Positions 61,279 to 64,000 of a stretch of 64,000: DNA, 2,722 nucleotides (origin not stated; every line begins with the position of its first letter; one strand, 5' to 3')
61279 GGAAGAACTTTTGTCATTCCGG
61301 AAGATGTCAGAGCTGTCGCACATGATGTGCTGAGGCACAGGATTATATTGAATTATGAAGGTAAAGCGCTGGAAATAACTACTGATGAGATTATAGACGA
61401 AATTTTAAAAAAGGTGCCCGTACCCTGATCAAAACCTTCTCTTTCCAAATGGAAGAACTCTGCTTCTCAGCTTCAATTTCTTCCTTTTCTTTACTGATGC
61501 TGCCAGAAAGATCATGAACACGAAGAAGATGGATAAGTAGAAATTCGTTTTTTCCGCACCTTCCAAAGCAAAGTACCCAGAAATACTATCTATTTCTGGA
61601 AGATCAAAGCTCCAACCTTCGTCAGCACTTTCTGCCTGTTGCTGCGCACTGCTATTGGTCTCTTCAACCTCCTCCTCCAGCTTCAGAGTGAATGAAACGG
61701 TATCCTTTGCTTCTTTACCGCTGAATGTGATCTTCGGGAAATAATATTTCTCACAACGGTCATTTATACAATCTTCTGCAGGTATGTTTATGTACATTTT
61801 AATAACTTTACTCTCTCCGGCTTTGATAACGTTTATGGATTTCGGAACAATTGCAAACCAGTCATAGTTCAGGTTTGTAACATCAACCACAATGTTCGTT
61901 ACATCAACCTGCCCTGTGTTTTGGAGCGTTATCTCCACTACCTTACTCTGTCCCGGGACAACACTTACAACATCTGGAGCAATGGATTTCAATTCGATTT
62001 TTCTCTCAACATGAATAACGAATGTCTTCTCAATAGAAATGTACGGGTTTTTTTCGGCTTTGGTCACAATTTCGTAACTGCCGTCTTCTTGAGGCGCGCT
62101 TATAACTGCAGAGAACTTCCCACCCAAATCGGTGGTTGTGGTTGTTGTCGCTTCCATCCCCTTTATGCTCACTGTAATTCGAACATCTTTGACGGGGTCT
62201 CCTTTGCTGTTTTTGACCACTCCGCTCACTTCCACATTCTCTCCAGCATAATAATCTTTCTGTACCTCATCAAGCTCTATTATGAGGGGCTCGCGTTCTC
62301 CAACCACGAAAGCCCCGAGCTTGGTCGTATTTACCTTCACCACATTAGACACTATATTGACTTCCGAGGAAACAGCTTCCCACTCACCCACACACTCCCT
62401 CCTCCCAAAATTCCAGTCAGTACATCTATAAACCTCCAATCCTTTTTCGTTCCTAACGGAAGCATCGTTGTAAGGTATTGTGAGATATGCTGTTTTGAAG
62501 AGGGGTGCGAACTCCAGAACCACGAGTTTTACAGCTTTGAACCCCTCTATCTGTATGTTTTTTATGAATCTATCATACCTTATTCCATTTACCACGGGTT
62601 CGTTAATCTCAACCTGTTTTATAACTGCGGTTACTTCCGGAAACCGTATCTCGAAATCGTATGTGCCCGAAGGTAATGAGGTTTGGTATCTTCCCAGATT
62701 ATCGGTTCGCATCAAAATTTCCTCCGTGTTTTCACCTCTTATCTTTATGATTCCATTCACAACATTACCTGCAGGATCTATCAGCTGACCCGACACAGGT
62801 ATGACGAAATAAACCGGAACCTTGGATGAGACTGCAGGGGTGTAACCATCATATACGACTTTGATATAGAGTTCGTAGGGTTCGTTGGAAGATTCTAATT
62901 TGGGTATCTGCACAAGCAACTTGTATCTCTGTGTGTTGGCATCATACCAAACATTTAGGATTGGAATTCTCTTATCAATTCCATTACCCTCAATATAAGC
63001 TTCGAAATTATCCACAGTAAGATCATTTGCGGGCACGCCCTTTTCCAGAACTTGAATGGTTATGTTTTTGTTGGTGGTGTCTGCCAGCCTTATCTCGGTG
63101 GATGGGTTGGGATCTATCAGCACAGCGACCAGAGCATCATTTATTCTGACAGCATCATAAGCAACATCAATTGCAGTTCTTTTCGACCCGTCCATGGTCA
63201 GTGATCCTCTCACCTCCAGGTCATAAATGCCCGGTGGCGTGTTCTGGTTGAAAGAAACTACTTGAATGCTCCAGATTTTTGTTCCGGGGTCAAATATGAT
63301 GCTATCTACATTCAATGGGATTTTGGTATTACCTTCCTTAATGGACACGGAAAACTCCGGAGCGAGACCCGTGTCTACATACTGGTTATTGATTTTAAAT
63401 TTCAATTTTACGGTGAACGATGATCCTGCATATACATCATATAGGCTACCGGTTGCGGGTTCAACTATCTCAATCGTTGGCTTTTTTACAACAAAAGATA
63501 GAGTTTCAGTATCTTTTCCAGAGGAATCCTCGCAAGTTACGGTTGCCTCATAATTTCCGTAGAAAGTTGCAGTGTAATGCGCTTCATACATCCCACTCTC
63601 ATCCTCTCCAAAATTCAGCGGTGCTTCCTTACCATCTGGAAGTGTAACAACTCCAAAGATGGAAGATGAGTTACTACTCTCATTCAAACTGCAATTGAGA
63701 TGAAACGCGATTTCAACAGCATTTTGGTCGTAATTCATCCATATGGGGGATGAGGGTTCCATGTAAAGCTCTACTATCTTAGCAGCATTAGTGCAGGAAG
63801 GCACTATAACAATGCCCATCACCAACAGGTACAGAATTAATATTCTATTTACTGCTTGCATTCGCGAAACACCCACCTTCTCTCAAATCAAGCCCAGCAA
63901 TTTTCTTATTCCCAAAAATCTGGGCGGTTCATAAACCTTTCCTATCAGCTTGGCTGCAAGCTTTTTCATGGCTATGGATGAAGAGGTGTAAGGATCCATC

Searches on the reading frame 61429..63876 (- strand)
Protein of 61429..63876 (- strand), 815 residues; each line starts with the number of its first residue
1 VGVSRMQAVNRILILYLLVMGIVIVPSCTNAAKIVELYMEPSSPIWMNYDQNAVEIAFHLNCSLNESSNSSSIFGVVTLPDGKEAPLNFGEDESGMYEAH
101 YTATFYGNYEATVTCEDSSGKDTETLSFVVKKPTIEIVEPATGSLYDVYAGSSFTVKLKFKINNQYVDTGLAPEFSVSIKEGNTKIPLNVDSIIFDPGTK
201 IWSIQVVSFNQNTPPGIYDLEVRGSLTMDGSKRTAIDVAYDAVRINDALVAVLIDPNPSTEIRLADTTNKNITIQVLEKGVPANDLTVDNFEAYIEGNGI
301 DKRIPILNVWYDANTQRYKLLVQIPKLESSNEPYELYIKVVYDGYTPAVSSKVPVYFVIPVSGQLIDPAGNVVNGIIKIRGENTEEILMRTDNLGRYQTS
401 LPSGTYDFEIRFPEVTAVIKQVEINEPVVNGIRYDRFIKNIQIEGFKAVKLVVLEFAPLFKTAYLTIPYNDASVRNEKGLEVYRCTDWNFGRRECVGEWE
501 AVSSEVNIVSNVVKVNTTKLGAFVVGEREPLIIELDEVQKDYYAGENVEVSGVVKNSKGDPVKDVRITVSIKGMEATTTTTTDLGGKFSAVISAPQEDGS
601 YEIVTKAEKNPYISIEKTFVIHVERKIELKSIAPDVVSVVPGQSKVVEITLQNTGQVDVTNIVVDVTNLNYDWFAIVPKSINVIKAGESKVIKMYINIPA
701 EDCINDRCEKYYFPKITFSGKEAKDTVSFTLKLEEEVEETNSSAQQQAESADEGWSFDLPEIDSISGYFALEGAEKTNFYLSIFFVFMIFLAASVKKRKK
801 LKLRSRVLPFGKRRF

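Call 48: search_protein_families(library=pfam, proteins=[window:61429-63876:-])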
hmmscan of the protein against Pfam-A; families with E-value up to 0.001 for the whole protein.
window:61429-63876:- (815 aa): 4 families
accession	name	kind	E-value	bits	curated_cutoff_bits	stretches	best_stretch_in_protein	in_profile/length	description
PF13620.12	CarboxypepD_reg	-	2.9e-10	40.8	32.3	1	550-608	2-57/82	Carboxypeptidase regulatory-like domain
PF19077.6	Big_13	-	4.3e-08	34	27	0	563-608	39-84/102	Bacterial Ig-like domain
PF10633.15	NPCBM_assoc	-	8.6e-07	29.5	24.4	0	640-700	2-62/78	NPCBM-associated, NEW3 domain of alpha-galactosidase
PF02369.22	Big_1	-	2.6e-05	24.7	34.9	0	547-608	18-81/93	Bacterial Ig-like domain (group 1)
